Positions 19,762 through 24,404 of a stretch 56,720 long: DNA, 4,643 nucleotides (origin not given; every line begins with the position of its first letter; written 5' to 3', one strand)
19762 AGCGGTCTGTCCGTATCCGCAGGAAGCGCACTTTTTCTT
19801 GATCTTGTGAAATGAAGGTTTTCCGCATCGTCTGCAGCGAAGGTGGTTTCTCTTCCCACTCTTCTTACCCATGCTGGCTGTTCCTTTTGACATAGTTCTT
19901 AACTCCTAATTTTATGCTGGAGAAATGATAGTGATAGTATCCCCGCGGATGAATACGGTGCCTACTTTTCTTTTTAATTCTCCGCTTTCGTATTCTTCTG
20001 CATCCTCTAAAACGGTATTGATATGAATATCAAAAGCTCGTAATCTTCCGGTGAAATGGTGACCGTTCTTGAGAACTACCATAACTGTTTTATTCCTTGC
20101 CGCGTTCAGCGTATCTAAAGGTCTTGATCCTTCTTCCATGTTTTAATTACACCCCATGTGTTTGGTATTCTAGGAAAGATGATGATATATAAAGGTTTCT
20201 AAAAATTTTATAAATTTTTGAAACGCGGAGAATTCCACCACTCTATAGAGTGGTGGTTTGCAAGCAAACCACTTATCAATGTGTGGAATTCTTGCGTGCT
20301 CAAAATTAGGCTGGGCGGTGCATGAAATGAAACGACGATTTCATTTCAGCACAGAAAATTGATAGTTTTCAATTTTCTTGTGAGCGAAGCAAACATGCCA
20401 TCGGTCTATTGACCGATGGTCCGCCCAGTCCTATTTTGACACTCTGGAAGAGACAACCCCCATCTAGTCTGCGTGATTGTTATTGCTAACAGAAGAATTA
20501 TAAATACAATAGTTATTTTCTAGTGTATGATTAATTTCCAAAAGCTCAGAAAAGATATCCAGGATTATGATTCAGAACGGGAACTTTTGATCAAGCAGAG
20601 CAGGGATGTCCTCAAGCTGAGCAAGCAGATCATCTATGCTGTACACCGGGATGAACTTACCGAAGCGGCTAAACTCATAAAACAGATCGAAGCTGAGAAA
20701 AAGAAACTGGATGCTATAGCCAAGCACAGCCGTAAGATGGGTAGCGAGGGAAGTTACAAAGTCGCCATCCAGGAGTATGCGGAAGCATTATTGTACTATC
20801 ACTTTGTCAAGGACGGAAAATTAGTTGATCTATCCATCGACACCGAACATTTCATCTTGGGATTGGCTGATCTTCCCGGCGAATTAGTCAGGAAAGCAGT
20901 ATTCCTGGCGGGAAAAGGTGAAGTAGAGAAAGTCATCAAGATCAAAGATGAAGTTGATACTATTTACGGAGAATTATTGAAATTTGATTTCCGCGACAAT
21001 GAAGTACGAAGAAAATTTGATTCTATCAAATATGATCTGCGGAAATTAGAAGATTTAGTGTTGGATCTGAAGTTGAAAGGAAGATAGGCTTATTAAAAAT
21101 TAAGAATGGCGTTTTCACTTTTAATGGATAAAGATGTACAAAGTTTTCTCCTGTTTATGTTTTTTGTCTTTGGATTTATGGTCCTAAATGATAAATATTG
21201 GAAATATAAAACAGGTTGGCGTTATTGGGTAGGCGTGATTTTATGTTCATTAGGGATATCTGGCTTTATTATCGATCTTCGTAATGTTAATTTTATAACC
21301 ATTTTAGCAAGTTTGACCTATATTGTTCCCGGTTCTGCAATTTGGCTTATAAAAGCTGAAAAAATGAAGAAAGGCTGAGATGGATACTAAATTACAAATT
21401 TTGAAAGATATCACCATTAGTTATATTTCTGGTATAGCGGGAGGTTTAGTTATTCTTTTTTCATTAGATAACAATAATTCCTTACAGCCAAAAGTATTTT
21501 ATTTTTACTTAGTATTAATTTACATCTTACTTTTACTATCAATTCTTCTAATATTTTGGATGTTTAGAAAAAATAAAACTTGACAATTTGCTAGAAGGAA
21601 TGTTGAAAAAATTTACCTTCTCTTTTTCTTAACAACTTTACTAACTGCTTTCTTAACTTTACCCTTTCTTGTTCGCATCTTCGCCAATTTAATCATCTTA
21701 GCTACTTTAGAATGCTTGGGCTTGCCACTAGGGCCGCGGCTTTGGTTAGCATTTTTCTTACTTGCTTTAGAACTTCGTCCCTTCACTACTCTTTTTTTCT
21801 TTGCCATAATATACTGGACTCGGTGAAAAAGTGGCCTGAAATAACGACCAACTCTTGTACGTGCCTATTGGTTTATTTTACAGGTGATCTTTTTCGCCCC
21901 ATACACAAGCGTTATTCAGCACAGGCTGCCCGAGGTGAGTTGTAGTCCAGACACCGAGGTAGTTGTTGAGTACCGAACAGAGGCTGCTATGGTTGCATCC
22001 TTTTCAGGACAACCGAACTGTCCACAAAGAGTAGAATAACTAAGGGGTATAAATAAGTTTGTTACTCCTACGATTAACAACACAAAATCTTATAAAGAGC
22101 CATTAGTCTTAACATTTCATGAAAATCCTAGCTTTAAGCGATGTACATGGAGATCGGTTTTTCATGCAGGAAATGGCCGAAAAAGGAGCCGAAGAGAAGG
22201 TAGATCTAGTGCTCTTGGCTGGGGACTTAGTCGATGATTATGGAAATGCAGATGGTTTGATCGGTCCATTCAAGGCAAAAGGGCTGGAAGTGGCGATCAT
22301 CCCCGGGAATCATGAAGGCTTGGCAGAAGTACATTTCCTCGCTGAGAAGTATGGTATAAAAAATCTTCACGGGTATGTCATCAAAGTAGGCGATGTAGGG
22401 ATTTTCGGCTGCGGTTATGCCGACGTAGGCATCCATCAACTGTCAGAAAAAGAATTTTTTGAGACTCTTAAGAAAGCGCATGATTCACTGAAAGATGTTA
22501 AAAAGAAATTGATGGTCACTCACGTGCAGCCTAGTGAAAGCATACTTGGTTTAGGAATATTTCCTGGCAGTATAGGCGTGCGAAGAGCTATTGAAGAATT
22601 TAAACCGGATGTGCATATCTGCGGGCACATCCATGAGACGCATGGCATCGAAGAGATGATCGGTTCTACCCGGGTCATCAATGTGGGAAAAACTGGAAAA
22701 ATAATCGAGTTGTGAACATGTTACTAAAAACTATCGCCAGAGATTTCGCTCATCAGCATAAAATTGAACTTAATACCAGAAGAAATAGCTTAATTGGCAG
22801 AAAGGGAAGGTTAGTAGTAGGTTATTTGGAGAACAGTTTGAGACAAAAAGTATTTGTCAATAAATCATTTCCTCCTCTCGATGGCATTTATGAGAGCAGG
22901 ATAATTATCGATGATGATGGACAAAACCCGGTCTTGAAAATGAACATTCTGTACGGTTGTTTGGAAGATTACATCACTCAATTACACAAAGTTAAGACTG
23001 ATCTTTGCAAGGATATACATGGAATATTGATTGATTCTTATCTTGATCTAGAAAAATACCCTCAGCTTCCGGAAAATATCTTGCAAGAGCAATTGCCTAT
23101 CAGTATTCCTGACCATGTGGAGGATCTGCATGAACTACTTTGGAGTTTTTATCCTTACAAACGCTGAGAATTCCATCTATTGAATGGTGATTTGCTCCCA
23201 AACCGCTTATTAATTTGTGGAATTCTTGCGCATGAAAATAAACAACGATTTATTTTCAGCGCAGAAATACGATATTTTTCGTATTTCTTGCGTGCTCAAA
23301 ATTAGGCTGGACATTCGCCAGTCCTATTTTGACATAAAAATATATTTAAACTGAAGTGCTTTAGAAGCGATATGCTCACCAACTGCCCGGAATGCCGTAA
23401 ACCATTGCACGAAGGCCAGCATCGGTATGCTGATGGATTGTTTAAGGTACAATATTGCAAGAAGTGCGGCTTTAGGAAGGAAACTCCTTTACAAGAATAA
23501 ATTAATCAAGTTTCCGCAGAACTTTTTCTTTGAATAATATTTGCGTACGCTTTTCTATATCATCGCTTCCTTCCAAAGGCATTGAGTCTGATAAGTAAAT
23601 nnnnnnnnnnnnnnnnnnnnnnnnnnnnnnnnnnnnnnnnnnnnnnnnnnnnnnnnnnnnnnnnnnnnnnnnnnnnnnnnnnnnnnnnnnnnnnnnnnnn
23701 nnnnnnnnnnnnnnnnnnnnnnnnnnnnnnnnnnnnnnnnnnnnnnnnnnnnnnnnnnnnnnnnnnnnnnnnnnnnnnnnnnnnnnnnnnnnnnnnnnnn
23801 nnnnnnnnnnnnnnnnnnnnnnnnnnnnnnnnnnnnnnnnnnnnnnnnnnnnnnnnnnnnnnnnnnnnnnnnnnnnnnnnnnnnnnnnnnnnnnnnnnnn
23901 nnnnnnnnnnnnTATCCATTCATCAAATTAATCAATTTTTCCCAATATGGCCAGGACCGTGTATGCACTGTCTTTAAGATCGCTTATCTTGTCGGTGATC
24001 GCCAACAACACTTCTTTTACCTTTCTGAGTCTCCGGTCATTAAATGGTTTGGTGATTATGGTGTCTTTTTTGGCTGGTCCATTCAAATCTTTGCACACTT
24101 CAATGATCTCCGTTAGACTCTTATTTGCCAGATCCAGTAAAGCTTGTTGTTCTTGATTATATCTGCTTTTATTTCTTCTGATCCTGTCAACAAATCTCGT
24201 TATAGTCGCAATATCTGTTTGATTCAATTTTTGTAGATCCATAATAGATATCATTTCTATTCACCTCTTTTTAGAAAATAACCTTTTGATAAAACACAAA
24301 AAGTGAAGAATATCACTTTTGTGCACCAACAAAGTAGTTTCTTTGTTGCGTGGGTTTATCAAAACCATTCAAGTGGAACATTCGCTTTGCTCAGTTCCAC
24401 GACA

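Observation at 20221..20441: Recurring tandem pair of single-nucleotide-bulged hairpins (alpha-beta), shown here nested in a larger palindromic backbone (locus C)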

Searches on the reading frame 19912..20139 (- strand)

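Call 14: search_protein_families(library=pfam, proteins=[window:19912-20139:-], max_evalue=0.01)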
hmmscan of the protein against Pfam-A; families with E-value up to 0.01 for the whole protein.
window:19912-20139:- (75 aa): 2 families
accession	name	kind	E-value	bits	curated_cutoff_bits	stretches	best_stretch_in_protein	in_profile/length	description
PF01423.28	LSM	-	1.8e-22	79.2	23.4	1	10-74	2-66/66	LSM domain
PF17209.9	Hfq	-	0.0077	16.3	27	0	11-40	6-37/64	Hfq protein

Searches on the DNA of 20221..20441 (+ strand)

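Call 93: search_dna_similar(query=window:20221-20441:+, collection=phages, mode=distant, max_evalue=0.001)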
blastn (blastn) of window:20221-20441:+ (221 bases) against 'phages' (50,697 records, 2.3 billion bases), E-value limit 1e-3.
No match.

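Call 94: search_dna_similar(query=window:20221-20441:+, collection=plasmids, mode=distant, max_evalue=0.001)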
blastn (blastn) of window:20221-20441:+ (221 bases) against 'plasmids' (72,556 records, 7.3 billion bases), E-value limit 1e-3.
No match.

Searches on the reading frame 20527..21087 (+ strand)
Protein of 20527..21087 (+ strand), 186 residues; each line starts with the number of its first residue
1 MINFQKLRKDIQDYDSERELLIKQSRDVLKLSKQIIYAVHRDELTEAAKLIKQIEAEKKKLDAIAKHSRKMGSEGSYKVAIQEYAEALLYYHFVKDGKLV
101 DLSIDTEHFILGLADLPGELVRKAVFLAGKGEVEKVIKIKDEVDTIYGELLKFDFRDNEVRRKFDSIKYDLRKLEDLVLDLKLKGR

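Call 14: search_protein_families(library=pfam, proteins=[window:20527-21087:+], max_evalue=0.01)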
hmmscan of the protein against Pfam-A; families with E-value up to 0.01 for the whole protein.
window:20527-21087:+ (186 aa): 1 family
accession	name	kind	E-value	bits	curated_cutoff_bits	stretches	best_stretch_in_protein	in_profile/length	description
PF01997.21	Translin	-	7.8e-24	85.2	25.9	2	102-185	119-205/205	Translin family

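Call 16: find_encoding_contigs(protein=window:20527-21087:+, flank=10000, max_places=10)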
Protein window:20527-21087:+ (186 aa): 1 contig read that carries it; 1 place shown.
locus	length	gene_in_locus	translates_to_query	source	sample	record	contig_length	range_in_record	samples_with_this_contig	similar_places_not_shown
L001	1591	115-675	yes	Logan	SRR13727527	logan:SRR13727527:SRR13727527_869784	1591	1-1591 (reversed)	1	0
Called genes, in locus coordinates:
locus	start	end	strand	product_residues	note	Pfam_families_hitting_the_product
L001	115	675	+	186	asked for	PF01997:Translin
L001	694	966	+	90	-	-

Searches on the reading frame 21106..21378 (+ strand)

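Call 14: search_protein_families(library=pfam, proteins=[window:21106-21378:+], max_evalue=0.01)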
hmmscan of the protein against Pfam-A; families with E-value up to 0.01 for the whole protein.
window:21106-21378:+ (90 aa): 1 family
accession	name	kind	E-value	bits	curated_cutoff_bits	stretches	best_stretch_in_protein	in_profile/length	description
PF06432.16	GPI2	-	0.0024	18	24.4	1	8-89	182-263/270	Phosphatidylinositol N-acetylglucosaminyltransferase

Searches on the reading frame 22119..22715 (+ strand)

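Call 14: search_protein_families(library=pfam, proteins=[window:22119-22715:+], max_evalue=0.01)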
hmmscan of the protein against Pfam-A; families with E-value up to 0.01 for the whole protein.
window:22119-22715:+ (198 aa): 3 families
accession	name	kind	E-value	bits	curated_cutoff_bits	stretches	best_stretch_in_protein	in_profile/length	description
PF00149.33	Metallophos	-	5.6e-19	69.8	21.5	1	1-173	1-190/191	Calcineurin-like phosphoesterase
PF12850.12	Metallophos_2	-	3.3e-14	53.6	27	1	1-193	1-136/154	Calcineurin-like phosphoesterase superfamily domain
PF14582.11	Metallophos_3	-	9.6e-10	38.7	28.2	2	2-45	7-50/259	Metallophosphoesterase, calcineurin superfamily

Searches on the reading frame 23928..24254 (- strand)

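Call 15: search_protein_families(library=pfam, proteins=[window:23928-24254:-], max_evalue=0.01)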
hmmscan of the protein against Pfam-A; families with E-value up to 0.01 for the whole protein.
window:23928-24254:- (108 aa): 1 family
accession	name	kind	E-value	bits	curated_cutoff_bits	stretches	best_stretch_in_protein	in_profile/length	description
PF09743.14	E3_UFM1_ligase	-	0.004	17.3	23.2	0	40-90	140-192/272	E3 UFM1-protein ligase 1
